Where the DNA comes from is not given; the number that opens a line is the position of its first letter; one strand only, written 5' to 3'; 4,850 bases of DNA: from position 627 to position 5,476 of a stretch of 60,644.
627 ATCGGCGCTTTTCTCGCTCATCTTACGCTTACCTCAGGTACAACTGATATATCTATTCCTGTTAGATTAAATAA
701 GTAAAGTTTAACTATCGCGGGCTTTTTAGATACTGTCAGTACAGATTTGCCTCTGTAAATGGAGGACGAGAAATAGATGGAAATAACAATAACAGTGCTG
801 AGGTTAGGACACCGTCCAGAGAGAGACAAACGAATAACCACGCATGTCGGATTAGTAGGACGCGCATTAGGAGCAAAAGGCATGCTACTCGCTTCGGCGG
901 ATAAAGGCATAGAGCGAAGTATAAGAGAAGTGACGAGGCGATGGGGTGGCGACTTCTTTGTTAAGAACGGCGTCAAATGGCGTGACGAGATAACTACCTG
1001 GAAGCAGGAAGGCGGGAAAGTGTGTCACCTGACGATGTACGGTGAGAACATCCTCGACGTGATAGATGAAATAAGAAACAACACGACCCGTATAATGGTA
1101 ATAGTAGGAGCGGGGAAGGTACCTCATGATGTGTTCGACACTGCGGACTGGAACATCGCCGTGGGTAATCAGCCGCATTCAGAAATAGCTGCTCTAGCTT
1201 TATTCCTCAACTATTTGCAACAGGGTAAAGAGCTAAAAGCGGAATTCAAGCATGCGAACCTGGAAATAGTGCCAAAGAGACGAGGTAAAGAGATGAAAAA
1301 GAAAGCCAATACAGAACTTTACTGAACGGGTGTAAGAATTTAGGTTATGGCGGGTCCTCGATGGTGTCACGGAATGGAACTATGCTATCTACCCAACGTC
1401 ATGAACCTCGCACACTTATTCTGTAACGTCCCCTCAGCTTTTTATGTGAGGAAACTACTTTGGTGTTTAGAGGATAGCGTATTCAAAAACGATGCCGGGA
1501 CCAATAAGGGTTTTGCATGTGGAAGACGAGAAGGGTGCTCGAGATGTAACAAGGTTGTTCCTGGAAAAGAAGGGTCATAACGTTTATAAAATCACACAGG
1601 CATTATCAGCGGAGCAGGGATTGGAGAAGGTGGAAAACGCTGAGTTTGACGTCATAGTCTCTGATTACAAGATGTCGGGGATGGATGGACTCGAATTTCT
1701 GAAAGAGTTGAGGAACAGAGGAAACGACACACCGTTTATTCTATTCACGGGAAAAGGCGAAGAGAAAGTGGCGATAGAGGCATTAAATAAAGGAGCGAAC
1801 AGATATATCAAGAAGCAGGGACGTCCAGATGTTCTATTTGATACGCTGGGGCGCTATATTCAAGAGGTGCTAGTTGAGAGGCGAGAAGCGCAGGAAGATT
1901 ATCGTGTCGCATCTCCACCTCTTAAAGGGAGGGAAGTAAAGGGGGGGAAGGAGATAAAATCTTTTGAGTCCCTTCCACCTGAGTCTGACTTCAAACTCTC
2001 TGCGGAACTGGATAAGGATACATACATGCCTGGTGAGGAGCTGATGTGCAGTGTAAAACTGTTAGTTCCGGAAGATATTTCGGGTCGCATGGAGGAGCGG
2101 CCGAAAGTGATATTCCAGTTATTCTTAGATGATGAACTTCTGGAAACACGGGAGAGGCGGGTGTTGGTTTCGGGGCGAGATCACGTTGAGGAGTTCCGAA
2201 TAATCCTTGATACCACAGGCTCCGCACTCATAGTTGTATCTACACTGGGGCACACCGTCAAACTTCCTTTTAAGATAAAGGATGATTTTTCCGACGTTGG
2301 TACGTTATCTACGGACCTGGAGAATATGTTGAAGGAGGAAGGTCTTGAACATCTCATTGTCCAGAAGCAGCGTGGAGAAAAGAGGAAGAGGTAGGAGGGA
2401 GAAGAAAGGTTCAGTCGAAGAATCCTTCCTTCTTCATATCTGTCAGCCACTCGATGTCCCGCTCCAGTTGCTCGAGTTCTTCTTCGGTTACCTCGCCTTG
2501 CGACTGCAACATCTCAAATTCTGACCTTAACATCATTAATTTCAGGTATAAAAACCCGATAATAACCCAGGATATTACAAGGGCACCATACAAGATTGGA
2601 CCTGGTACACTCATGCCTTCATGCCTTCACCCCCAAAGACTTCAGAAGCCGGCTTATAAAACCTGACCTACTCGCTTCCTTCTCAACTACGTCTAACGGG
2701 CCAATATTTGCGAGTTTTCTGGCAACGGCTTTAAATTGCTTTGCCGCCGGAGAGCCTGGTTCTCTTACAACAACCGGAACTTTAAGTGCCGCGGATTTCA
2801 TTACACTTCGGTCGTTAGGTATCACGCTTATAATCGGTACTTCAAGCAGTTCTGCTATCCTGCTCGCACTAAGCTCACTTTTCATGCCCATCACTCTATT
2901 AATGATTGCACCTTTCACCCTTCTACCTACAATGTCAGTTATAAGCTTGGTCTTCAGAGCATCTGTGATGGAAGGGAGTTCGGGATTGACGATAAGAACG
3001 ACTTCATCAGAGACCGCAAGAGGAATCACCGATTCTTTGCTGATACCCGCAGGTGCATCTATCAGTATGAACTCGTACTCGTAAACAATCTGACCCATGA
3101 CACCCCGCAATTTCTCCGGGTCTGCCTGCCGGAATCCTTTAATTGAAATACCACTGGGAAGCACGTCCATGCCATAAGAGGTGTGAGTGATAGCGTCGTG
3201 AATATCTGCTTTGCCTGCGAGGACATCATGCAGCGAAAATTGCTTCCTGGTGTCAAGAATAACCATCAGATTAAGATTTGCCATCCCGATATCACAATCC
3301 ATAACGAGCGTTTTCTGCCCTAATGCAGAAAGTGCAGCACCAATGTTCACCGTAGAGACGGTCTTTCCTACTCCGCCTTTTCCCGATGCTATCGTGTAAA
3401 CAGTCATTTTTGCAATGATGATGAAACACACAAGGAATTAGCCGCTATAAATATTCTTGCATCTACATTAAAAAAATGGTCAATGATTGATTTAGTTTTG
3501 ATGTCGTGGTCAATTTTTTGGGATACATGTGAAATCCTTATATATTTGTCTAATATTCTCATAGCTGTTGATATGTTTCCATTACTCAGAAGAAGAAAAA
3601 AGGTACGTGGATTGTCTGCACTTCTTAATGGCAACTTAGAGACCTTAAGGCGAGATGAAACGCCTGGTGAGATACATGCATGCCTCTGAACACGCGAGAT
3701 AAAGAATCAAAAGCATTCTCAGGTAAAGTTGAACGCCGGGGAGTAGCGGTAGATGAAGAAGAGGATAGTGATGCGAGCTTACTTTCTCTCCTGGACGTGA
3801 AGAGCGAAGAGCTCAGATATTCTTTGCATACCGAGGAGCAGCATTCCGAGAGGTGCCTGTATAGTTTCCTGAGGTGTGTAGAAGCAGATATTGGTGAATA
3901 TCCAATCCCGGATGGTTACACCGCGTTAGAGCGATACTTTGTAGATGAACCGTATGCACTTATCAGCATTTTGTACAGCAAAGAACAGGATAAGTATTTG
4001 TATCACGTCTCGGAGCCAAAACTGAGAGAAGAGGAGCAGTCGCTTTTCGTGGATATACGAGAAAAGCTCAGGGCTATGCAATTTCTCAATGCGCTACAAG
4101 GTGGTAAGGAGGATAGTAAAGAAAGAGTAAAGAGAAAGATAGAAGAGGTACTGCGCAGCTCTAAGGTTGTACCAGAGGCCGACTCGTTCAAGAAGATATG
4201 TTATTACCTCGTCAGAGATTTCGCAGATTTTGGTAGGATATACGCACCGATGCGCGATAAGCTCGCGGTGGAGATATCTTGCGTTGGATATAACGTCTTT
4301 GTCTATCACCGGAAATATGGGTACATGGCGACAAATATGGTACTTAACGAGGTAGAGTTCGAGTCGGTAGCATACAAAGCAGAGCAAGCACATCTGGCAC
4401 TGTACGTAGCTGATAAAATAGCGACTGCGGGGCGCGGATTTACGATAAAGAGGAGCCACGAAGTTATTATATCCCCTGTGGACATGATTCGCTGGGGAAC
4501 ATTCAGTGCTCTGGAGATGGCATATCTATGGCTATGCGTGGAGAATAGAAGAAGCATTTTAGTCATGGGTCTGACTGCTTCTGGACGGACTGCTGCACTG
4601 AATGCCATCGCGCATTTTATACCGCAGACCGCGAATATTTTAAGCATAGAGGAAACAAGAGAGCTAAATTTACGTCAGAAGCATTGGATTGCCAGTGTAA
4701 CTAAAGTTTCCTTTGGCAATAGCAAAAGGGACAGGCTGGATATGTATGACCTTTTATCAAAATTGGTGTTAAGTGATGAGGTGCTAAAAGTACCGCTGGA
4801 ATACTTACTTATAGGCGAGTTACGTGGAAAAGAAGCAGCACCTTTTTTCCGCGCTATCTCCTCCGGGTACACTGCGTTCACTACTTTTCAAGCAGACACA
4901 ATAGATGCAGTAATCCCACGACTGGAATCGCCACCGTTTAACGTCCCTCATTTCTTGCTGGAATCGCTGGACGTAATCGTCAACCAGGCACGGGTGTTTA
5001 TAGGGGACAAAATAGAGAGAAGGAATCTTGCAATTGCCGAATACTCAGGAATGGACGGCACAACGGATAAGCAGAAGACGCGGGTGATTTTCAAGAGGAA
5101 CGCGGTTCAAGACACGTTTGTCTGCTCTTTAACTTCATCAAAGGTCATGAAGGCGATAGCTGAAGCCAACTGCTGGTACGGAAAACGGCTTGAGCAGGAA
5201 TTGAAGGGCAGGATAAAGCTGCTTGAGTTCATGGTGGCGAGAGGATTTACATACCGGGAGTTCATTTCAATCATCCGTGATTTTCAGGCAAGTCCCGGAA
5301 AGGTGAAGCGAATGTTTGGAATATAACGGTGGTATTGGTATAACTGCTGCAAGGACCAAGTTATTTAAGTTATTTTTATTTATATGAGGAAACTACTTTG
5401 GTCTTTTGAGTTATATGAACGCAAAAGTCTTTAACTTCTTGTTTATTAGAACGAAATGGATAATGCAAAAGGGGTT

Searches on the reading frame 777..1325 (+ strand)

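Call 7: search_protein_families(library=pfam, proteins=[window:777-1325:+], max_evalue=0.001)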
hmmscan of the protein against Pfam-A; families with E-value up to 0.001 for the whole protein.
window:777-1325:+ (182 aa): 1 family
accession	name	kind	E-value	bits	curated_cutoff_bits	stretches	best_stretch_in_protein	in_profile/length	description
PF01994.21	Trm56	-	3.5e-50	169.3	25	1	56-173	1-118/119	tRNA ribose 2'-O-methyltransferase, aTrm56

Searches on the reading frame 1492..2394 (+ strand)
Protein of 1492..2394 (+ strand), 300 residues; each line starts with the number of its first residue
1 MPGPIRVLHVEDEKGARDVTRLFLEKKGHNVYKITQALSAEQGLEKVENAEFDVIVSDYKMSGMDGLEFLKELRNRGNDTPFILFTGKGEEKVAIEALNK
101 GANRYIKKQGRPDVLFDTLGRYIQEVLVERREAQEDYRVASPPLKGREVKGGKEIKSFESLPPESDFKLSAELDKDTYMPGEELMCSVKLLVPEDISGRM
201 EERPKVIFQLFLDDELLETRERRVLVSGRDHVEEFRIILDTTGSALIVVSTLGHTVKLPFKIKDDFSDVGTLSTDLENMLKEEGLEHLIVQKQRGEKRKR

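Call 7: search_protein_families(library=pfam, proteins=[window:1492-2394:+], max_evalue=0.001)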
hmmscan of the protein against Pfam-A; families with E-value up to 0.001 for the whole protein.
window:1492-2394:+ (300 aa): 1 family
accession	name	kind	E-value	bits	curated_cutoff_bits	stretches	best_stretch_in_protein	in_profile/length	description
PF00072.30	Response_reg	-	1.1e-24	87.2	30.2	1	7-118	1-109/111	Response regulator receiver domain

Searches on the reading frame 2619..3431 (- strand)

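Call 7: search_protein_families(library=pfam, proteins=[window:2619-3431:-], max_evalue=0.001)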
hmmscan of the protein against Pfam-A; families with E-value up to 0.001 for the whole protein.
window:2619-3431:- (270 aa): 7 families
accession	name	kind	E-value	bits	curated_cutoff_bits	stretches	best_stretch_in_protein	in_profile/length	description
PF01656.29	CbiA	-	1.1e-19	71.1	25.4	1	13-218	2-123/125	CobQ/CobB/MinD/ParA nucleotide binding domain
PF13614.12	AAA_31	-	5.9e-19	69.1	27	1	10-154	2-153/177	AAA domain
PF10609.15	ParA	-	4.3e-16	59.5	27.1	1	11-240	5-245/246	NUBPL iron-transfer P-loop NTPase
PF00142.24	Fer4_NifH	-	2.9e-12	47.1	25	2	16-81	6-74/271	4Fe-4S iron sulfur cluster binding proteins, NifH/frxC family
PF06564.18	CBP_BcsQ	-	1.7e-10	41.3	21.3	1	9-237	1-230/234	Cellulose biosynthesis protein BcsQ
PF09140.17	MipZ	-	0.00013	21.8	20.7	1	14-149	5-130/262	ATPase MipZ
PF02374.21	ArsA_ATPase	-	0.00024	20.9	24.3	1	14-47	5-38/305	Anion-transporting ATPase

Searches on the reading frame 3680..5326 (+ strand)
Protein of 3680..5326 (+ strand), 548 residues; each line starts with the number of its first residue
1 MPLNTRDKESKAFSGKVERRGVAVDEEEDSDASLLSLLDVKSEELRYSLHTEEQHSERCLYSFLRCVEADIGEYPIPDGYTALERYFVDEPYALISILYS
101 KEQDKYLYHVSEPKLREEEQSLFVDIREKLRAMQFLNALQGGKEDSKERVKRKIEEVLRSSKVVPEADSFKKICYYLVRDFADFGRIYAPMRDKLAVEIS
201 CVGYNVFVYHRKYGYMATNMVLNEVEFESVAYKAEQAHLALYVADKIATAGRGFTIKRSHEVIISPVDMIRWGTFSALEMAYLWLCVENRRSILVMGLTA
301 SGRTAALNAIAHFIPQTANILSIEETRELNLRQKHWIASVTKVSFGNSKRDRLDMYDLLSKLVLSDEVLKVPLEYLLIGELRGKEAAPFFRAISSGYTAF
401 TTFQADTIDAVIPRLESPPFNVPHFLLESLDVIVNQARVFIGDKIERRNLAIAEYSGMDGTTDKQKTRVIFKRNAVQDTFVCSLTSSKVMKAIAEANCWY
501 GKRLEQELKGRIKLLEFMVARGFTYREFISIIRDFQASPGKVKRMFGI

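Call 7: search_protein_families(library=pfam, proteins=[window:3680-5326:+], max_evalue=0.001)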
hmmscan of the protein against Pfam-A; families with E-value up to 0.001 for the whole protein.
window:3680-5326:+ (548 aa): 2 families
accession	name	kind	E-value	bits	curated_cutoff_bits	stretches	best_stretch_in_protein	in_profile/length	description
PF00437.27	T2SSE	-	1.8e-12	47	24.9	1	268-447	120-287/370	Type II/IV secretion system protein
PF23990.1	PilB3_N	-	1.9e-05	25.1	27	1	68-113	55-100/101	PilB3-like, N-terminal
